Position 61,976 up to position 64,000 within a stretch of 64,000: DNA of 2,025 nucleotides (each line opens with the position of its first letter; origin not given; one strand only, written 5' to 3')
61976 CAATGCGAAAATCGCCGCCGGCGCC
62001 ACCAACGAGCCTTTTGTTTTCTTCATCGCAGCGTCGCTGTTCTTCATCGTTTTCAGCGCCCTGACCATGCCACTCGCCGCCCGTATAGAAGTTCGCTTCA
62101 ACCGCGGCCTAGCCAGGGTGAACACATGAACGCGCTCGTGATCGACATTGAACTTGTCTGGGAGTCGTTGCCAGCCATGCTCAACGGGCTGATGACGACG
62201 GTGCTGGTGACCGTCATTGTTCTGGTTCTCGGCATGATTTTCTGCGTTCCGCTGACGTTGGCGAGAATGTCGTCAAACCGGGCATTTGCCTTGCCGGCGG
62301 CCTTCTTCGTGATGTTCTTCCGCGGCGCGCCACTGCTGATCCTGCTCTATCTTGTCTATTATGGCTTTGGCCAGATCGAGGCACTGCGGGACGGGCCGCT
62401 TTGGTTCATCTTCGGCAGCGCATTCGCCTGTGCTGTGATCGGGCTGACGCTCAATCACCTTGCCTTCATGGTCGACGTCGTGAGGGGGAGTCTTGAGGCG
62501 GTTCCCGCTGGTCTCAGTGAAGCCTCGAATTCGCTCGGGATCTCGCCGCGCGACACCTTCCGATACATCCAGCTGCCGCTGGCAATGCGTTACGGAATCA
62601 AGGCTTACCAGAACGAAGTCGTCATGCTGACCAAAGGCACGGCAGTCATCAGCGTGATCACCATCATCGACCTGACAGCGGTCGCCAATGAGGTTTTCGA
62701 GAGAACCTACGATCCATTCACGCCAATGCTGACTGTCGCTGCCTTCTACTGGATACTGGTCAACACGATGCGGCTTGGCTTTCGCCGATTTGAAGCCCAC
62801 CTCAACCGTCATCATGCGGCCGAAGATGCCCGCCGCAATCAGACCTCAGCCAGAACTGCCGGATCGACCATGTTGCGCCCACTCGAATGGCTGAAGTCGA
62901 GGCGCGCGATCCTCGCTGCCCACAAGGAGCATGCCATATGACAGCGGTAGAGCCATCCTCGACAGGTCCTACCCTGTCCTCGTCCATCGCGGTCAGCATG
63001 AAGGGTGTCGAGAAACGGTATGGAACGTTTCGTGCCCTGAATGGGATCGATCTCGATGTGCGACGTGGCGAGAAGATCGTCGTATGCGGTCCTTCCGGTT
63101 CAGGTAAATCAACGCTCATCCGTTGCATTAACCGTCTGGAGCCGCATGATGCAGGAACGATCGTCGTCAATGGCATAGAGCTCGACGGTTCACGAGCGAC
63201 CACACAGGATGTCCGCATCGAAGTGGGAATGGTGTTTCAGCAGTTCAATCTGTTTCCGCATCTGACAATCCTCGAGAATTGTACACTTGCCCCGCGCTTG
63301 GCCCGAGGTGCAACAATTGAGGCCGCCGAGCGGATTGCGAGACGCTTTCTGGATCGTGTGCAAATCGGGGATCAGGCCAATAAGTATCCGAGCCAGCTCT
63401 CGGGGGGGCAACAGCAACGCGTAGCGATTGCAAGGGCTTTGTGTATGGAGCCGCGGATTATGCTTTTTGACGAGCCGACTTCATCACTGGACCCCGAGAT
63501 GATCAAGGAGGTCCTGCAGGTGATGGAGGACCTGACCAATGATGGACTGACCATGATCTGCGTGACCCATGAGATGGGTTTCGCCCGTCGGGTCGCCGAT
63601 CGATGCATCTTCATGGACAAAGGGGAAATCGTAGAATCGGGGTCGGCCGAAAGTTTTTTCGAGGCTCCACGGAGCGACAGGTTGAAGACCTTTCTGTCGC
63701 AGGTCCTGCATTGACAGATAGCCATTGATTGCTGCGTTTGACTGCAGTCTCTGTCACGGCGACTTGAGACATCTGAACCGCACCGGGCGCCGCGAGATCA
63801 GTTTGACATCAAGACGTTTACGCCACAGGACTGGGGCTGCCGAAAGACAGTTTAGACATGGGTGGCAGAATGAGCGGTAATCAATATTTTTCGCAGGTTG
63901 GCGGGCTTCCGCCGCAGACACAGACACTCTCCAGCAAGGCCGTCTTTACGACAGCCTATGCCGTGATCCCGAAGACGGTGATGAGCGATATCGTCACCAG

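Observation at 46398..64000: Candidate undescribed flavin-dependent C-N cleaving catabolic system (3 NtaA-family + 1 LLM monooxygenase, 2 reductases, RibB, dual-SBP importer, AllE)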

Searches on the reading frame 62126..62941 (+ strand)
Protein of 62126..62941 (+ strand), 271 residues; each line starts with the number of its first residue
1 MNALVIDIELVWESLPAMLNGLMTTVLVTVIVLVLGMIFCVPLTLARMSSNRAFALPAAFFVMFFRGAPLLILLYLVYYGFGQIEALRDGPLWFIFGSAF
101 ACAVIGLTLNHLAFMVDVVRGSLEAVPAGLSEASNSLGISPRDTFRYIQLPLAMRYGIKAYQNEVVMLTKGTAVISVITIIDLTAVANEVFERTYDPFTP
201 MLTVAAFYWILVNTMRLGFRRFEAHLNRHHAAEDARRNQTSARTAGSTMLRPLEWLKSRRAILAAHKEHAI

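Call 8: search_protein_families(library=ncbifam, proteins=[window:62126-62941:+], max_evalue=0.001)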
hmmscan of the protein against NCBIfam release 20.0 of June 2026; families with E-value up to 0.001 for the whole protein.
window:62126-62941:+ (271 aa): 18 families
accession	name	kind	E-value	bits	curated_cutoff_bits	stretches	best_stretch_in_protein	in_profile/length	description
NF008336.0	PRK11122.1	equivalog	2.8e-42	144.9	248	1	13-224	3-213/222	arginine ABC transporter permease ArtM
NF011651.0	PRK15069.1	subfamily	1e-37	129.8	306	1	18-230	19-232/237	histidine ABC transporter permease HisM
NF011680.0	PRK15100.1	equivalog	1e-36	126.9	300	1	8-231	5-219/222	cystine ABC transporter permease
TIGR03003.1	ectoine_ehuD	equivalog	1.5e-31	110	205.2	1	9-225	4-211/212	ectoine/hydroxyectoine ABC transporter permease subunit EhuD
NF007028.0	PRK09494.1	equivalog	1.4e-29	103.5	303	1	6-226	3-216/219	glutamine ABC transporter permease GlnP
TIGR03004.1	ectoine_ehuC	equivalog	6.7e-29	101.3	196.95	1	15-230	4-210/214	ectoine/hydroxyectoine ABC transporter permease subunit EhuC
NF008337.0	PRK11123.1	equivalog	7.3e-27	94.4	277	1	19-229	8-233/238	arginine ABC transporter permease ArtQ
NF011714.0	PRK15135.1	subfamily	2.1e-18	66.9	319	1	18-215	9-207/228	histidine ABC transporter permease HisQ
TIGR01726.1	HEQRo_perm_3TM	subfamily_domain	4.8e-17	62.3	42.2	1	15-121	2-99/99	ABC transporter permease subunit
NF011687.0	PRK15107.1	equivalog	7.6e-16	58.7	318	1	9-211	7-208/224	glutamate/aspartate ABC transporter permease GltK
TIGR01581.1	Mo_ABC_porter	hypoth_equivalog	1.9e-06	27.5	210.3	1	17-155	18-158/225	ABC transporter permease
NF008196.0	PRK10952.1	equivalog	6e-06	25.3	439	1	91-179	199-287/356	glycine betaine/L-proline ABC transporter permease ProW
NF006939.0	PRK09421.1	equivalog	3.4e-05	23.4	262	1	94-154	87-147/230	molybdate ABC transporter permease subunit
TIGR00974.1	3a0107s02c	equivalog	7.6e-05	22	193.45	1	19-155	49-184/272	phosphate ABC transporter permease PstA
TIGR02141.1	modB_ABC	equivalog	0.00017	21.3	182.6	1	23-156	5-136/208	molybdate ABC transporter permease subunit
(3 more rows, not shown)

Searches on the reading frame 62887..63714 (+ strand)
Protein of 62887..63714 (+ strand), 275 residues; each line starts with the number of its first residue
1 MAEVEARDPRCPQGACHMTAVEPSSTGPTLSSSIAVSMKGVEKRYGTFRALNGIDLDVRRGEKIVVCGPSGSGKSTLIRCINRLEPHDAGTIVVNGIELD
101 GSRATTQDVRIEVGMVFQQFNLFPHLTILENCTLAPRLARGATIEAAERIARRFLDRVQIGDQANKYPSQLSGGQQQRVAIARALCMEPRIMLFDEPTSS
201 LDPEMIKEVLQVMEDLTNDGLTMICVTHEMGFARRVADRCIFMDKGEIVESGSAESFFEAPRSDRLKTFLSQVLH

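Call 8: search_protein_families(library=ncbifam, proteins=[window:62887-63714:+], max_evalue=0.001)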
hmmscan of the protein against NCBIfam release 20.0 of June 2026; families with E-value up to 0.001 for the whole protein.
window:62887-63714:+ (275 aa): 189 families (the best 25 are shown)
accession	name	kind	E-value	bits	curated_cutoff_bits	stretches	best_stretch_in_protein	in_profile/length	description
NF007027.0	PRK09493.1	equivalog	4.3e-96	320.9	379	1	36-273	2-239/240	glutamine ABC transporter ATP-binding protein GlnQ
NF008428.0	PRK11264.1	equivalog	1.3e-83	280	406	1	35-274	3-248/250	L-cystine ABC transporter ATP-binding protein TcyN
TIGR03005.1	ectoine_ehuA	equivalog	5e-83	278.2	345.4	1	36-274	1-251/252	ectoine/hydroxyectoine ABC transporter ATP-binding protein EhuA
NF008338.0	PRK11124.1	equivalog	3.5e-75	252.6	369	1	35-271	2-241/242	arginine ABC transporter ATP-binding protein ArtP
NF007908.0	PRK10619.1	equivalog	3.3e-72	242.8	466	1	38-274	8-256/257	histidine ABC transporter ATP-binding protein HisP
TIGR00972.1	3a0107s01c2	equivalog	2e-66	223.9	343.2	1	37-272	3-245/248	phosphate ABC transporter ATP-binding protein PstB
TIGR03265.1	PhnT2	equivalog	1.7e-59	201.8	457.7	1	35-271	4-236/353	putative 2-aminoethylphosphonate ABC transporter ATP-binding protein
TIGR02315.1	ABC_phnC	equivalog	7.7e-58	195.8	266.1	1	37-257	3-233/243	phosphonate ABC transporter ATP-binding protein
TIGR00968.1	3a0106s01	subfamily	9.5e-58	195.5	342.75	1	38-273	3-234/237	sulfate ABC transporter ATP-binding protein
TIGR01186.1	proV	subfamily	4e-56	190.7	326.6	1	45-273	3-233/363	betaine/proline/choline family ABC transporter ATP-binding protein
NF006987.0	PRK09452.1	equivalog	5.3e-54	183.3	482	1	32-269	14-247/378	spermidine/putrescine ABC transporter ATP-binding protein PotA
TIGR02314.1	ABC_MetN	equivalog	2.9e-53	181.1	499.7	1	47-275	17-246/343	methionine ABC transporter ATP-binding protein MetN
NF008105.0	PRK10851.1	equivalog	2.8e-52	177.6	502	1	36-273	3-240/362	sulfate/thiosulfate ABC transporter ATP-binding protein CysA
TIGR02673.1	FtsE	equivalog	5.2e-51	173.3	264.85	1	36-246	2-213/214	cell division ATP-binding protein FtsE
TIGR02982.1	heterocyst_DevA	subfamily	2.2e-50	171.3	295.8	1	42-248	8-219/220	ABC exporter ATP-binding subunit, DevA family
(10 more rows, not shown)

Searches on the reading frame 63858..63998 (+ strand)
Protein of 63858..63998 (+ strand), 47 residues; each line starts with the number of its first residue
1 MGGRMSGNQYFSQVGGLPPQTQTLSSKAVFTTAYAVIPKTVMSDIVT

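Call 8: search_protein_families(library=ncbifam, proteins=[window:63858-63998:+], max_evalue=0.001)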
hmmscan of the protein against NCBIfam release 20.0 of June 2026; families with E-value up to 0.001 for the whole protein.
window:63858-63998:+ (47 aa): 3 families
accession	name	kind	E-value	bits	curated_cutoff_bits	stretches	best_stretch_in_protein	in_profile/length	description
NF008373.0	PRK11171.1-2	equivalog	2.8e-16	59.5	445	1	7-47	3-43/274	(S)-ureidoglycine aminohydrolase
NF008376.0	PRK11171.1-5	equivalog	3.8e-13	49.2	338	1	5-47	1-43/278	(S)-ureidoglycine aminohydrolase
NF040771.1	AAH_UGLYAH2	exception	2.3e-12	46.7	350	1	10-47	1-38/267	bifunctional allantoicase/(S)-ureidoglycine aminohydrolase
